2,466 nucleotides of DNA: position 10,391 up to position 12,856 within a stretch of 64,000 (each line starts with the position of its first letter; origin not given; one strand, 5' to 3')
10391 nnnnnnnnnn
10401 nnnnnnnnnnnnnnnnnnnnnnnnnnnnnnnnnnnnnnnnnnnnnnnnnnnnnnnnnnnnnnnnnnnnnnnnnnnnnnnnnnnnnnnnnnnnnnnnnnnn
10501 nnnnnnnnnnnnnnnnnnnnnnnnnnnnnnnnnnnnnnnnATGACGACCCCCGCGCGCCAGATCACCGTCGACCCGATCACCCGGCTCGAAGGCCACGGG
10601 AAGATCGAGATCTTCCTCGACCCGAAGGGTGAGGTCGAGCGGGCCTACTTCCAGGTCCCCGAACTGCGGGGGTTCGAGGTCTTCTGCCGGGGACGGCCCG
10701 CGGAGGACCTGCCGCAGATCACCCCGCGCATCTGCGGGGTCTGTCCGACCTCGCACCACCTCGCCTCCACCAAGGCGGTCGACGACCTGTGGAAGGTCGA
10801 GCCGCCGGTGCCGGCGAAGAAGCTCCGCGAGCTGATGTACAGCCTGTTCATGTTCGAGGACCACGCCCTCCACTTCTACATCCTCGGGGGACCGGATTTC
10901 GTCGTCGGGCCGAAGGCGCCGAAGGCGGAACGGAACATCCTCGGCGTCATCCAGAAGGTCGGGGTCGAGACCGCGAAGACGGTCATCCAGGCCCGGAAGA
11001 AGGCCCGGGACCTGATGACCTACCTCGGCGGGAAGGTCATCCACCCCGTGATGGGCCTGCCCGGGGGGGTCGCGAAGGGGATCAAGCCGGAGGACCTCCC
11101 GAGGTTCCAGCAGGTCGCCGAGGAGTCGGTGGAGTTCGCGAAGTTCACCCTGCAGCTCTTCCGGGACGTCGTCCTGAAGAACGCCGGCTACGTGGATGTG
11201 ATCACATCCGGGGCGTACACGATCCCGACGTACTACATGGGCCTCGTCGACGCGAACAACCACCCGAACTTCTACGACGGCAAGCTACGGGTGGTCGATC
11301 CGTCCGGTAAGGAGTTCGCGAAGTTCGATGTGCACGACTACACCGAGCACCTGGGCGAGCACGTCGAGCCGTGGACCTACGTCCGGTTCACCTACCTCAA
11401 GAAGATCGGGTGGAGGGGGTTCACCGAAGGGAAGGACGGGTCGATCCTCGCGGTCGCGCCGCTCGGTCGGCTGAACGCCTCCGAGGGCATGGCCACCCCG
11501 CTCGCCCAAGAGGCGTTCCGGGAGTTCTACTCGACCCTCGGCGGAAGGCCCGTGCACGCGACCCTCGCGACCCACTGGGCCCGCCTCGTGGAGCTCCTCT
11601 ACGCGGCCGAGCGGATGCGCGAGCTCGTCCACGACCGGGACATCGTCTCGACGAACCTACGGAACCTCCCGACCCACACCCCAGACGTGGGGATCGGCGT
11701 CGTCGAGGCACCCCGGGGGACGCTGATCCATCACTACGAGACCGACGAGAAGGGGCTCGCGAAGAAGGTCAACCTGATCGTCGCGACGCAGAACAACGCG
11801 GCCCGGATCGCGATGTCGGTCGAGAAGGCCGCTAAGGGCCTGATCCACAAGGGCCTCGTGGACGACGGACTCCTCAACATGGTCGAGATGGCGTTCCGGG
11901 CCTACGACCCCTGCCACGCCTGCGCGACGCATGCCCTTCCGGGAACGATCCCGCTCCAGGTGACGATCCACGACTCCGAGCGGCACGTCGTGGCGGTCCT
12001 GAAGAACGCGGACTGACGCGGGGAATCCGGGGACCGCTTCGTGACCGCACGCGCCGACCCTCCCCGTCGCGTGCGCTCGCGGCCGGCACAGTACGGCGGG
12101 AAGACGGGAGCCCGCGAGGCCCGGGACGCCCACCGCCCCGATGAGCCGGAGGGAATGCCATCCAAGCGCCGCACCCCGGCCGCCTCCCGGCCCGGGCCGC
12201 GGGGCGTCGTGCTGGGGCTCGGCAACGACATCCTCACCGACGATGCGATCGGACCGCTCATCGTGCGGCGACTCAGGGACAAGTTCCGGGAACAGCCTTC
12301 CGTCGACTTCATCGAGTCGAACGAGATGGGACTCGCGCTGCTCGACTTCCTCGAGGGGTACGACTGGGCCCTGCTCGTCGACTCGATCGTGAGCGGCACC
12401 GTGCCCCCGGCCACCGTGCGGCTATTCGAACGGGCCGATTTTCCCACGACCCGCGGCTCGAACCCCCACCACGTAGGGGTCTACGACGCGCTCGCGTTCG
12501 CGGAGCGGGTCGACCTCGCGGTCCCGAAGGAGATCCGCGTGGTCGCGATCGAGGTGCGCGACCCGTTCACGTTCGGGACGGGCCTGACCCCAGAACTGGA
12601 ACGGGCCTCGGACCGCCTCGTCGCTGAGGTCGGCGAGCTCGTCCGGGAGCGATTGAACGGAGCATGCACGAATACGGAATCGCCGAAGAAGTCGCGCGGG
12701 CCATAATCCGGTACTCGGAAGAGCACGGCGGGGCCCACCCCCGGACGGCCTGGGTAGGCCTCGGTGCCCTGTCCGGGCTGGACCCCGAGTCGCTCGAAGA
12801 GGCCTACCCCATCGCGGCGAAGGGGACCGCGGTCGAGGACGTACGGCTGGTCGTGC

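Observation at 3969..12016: An ETF pair sits inside a heterodisulfide-reductase/hydrogenase operon: HdrD-like - EtfB - EtfA - HdrA - MvhD - MvhG - MvhA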

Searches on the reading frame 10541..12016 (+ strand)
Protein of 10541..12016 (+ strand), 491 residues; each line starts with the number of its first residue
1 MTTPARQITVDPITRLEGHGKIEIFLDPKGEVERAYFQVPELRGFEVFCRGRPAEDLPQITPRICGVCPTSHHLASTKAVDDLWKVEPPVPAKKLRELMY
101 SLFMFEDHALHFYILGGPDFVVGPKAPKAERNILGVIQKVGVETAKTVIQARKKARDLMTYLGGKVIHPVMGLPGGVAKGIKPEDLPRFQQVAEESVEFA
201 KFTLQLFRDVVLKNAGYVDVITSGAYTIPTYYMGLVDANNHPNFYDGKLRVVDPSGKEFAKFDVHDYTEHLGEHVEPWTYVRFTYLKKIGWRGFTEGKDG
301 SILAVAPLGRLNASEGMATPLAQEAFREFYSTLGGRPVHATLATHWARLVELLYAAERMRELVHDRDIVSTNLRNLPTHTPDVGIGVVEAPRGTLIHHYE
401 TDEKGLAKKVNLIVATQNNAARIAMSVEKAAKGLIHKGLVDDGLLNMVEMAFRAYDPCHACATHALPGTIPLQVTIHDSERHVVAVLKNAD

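Call 7: search_protein_families(library=pfam, proteins=[window:10541-12016:+])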
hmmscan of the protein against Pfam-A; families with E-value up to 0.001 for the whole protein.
window:10541-12016:+ (491 aa): 1 family
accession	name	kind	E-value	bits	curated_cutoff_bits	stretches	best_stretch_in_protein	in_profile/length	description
PF00374.24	NiFeSe_Hases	-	2.2e-37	129.6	25.8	2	43-130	1-88/508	Nickel-dependent hydrogenase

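Call 8: search_protein_families(library=ncbifam, proteins=[window:10541-12016:+], max_evalue=0.00001)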
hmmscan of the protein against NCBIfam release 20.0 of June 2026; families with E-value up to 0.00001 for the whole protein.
window:10541-12016:+ (491 aa): 9 families
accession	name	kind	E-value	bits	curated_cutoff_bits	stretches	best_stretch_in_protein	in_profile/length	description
NF041785.2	VhuA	equivalog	3.4e-120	401.4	800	1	7-434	3-416/418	F420-non-reducing hydrogenase Vhu subunit A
NF033181.1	NiFeSe_hydrog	equivalog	6.1e-51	173.8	600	2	6-127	2-122/507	nickel-dependent hydrogenase large subunit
NF045518.1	H2_NiFeSe_large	exception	2.7e-48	165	780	1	7-466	3-482/485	NiFeSe hydrogenase large subunit HysA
NF040828.1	sulfhyd_ShyA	equivalog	8.3e-46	156.7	700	2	8-210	3-197/415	NAD(P)-dependent hydrogenase/sulfhydrogenase 2 subunit alpha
TIGR03295.1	frhA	equivalog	1.8e-43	149.1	392.5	2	6-211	3-196/412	coenzyme F420 hydrogenase subunit alpha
NF040832.1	sulfhyd_HydA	equivalog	6.3e-33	114.5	880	1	8-465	5-423/426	NADPH-dependent hydrogenase/sulfhydrogenase 1 subunit alpha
NF007778.0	PRK10467.1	equivalog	1.2e-26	93.2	969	1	6-160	3-160/567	hydrogenase 2 large subunit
NF007550.0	PRK10170.1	equivalog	2.1e-24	85.9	1101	1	5-130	16-141/597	Ni/Fe-hydrogenase large subunit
NF041786.2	VhuU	equivalog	2.2e-08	33.8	70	1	440-466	3-29/45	F420-non-reducing hydrogenase selenoprotein subunit VhuU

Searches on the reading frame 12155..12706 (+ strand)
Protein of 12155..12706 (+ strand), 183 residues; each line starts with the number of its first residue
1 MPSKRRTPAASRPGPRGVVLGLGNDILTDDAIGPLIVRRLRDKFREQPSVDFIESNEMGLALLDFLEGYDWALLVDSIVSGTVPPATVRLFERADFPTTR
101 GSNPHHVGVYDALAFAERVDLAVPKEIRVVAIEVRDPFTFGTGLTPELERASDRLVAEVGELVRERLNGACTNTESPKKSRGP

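Call 7: search_protein_families(library=pfam, proteins=[window:12155-12706:+])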
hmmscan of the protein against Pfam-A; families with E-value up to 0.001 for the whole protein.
window:12155-12706:+ (183 aa): 1 family
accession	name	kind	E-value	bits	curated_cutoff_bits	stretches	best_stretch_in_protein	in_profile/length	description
PF01750.23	HycI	-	1.2e-09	38.6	23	1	36-159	3-127/130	Hydrogenase maturation protease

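Call 8: search_protein_families(library=ncbifam, proteins=[window:12155-12706:+], max_evalue=0.00001)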
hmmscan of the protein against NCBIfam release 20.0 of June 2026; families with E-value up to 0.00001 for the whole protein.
window:12155-12706:+ (183 aa): 6 families
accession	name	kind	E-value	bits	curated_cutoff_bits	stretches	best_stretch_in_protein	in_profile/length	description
TIGR00072.1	hydrog_prot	superfamily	9.9e-27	93.7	47.45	1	18-160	1-142/145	hydrogenase maturation protease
NF007777.0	PRK10466.1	equivalog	4.1e-17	62.4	190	1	18-166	4-152/164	HyaD/HybD family hydrogenase maturation endopeptidase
TIGR00140.1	hupD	subfamily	4.4e-15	55.9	151.8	1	18-163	2-147/151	HyaD/HybD family hydrogenase maturation endopeptidase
NF045519.1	NiFeSe_H2_mat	exception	1e-11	44.9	190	1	18-163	4-147/152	NiFeSe hydrogenase maturation protease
TIGR00130.1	frhD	equivalog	1.9e-07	31.3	134.95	1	18-161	6-149/153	coenzyme F420-reducing hydrogenase, FrhD protein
NF007616.0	PRK10264.1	equivalog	7.1e-07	29.1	261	1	16-130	5-120/195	hydrogenase 1 maturation protease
